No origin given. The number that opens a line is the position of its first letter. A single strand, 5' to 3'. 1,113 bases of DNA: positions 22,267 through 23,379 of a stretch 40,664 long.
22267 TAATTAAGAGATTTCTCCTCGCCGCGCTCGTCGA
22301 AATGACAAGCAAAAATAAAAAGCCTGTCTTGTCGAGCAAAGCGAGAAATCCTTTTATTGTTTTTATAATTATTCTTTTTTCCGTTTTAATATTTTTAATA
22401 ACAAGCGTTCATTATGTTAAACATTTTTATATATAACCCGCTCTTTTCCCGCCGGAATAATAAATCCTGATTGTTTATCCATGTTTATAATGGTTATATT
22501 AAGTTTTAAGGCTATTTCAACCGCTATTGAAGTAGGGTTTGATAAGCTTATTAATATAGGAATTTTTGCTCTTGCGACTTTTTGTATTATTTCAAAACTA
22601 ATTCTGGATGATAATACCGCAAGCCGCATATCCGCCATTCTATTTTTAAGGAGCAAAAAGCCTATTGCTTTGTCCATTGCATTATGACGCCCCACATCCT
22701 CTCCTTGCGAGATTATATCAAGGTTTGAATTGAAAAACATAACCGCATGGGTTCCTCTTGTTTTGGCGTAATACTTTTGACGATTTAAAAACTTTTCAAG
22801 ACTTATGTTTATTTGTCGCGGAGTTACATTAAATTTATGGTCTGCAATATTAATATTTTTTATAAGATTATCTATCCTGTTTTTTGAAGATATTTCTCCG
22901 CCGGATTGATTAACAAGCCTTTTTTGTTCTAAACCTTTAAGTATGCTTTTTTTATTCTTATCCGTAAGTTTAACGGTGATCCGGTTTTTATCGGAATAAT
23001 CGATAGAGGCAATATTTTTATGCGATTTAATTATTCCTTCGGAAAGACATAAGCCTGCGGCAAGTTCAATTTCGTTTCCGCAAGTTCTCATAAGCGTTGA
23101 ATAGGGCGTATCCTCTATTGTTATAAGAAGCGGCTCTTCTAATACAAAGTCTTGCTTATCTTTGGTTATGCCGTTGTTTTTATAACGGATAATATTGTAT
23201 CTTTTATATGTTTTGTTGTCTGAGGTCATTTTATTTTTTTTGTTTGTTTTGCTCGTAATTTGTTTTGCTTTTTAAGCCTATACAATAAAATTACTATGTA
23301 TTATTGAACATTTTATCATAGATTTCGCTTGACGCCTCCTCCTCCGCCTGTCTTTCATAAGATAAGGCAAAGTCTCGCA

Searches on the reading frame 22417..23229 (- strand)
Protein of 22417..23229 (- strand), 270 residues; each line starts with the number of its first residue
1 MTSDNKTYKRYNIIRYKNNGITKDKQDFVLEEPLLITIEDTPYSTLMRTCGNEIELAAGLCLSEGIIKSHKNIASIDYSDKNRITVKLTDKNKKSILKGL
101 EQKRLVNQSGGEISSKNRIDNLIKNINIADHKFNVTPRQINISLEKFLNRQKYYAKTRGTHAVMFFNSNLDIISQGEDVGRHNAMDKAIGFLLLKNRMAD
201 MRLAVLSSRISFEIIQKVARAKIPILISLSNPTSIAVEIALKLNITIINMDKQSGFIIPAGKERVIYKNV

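Call 43: search_protein_families(library=pfam, proteins=[window:22417-23229:-], max_evalue=0.00001)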
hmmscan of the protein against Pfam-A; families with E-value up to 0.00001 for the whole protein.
window:22417-23229:- (270 aa): 1 family
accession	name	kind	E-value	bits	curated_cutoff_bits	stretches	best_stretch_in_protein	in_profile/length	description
PF02634.21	FdhD-NarQ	-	2.8e-55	188.1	27.2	1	30-265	2-236/237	FdhD/NarQ family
